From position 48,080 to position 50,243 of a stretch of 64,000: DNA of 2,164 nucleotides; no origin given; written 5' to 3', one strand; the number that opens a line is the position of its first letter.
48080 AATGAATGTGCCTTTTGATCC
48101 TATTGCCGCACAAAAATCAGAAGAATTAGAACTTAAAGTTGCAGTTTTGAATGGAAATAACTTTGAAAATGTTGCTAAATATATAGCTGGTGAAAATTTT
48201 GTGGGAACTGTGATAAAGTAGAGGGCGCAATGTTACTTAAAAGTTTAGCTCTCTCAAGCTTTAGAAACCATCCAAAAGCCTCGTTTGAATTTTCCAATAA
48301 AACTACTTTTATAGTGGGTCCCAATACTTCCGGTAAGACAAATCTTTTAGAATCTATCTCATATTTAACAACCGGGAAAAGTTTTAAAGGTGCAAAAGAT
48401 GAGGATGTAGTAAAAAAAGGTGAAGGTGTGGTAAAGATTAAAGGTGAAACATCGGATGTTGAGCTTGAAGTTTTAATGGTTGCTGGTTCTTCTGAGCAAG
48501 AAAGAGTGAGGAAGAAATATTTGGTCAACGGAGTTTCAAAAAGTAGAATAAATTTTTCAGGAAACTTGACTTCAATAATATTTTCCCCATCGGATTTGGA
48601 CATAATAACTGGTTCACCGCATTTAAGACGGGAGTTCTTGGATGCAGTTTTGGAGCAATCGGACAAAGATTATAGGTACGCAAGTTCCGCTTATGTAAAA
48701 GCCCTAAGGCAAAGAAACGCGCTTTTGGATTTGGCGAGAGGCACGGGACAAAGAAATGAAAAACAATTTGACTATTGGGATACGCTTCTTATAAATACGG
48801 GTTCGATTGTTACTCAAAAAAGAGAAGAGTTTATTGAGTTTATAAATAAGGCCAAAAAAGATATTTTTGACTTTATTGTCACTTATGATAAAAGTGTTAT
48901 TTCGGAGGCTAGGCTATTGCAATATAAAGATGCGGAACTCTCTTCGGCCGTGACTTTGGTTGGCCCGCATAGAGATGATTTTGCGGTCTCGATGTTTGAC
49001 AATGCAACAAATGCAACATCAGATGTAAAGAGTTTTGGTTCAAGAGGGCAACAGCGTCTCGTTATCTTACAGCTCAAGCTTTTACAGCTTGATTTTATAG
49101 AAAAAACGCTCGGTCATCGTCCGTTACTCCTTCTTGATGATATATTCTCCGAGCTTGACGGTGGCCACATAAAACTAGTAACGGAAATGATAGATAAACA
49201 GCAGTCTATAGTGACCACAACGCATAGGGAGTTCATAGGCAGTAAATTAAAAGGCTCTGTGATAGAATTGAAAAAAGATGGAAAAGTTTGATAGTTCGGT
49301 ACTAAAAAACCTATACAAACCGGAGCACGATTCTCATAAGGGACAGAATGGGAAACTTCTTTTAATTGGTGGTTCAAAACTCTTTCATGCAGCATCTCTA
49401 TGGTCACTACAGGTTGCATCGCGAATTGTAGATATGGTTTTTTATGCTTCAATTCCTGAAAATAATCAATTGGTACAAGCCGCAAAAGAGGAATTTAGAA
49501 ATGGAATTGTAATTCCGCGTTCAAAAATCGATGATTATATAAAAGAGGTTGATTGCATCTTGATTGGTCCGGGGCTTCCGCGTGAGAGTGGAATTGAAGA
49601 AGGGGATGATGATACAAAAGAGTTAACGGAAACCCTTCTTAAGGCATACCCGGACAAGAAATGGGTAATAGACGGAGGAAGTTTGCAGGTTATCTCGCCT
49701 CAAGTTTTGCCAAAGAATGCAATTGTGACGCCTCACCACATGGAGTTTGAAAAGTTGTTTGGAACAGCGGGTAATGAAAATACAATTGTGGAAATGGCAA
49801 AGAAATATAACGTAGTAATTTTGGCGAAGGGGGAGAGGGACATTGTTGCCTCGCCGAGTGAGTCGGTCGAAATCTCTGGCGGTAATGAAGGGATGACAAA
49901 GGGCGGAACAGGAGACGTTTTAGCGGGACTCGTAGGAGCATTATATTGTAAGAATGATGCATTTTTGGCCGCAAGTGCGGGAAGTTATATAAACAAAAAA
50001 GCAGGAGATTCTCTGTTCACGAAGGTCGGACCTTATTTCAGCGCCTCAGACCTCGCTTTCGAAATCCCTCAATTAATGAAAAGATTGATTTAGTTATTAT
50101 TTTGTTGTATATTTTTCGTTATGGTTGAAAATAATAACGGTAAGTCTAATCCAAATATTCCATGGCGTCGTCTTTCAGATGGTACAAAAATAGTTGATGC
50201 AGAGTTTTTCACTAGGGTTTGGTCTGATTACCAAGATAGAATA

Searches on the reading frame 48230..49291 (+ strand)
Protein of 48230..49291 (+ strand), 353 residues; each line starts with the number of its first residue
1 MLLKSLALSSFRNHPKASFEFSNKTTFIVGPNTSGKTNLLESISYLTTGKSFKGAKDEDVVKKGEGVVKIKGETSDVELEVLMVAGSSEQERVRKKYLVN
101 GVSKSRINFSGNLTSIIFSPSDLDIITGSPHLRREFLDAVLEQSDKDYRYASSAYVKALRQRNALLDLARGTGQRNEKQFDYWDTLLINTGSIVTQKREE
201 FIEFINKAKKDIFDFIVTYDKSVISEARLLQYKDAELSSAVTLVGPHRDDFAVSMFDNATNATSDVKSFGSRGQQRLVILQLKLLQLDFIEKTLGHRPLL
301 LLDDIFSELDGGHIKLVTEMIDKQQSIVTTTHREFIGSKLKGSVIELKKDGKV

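Call 11: search_protein_families(library=pfam, proteins=[window:48230-49291:+])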
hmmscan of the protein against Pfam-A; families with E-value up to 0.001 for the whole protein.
window:48230-49291:+ (353 aa): 4 families
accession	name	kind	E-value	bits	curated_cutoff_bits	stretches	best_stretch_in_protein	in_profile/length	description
PF02463.25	SMC_N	-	5.5e-20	72.2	40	1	3-336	2-202/220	RecF/RecN/SMC N terminal domain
PF13476.12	AAA_23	-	3.7e-11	44.5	27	1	5-211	1-154/201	AAA domain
PF13175.12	AAA_15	-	8.2e-10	39.3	32.1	1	1-78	1-87/374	AAA ATPase domain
PF13304.12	AAA_21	-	1e-05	26.2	27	1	26-332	2-298/304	AAA domain, putative AbiEii toxin, Type IV TA system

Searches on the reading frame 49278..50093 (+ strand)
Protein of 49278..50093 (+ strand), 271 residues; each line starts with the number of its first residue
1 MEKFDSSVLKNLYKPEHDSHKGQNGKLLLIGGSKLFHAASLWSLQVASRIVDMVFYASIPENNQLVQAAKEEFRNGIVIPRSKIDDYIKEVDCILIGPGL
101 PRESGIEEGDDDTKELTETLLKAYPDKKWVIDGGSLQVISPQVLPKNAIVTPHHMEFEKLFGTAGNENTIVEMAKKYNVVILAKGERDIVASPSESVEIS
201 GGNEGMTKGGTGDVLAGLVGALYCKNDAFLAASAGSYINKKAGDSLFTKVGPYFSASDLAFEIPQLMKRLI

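Call 11: search_protein_families(library=pfam, proteins=[window:49278-50093:+])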
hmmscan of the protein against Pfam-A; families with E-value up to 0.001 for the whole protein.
window:49278-50093:+ (271 aa): 2 families
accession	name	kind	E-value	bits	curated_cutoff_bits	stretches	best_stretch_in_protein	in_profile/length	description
PF01256.23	Carb_kinase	-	4.5e-35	121.7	27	1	27-264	1-241/242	NAD(P)H-hydrate dehydratase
PF02110.20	HK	-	8.8e-06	25.7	27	1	169-244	143-220/247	Hydroxyethylthiazole kinase family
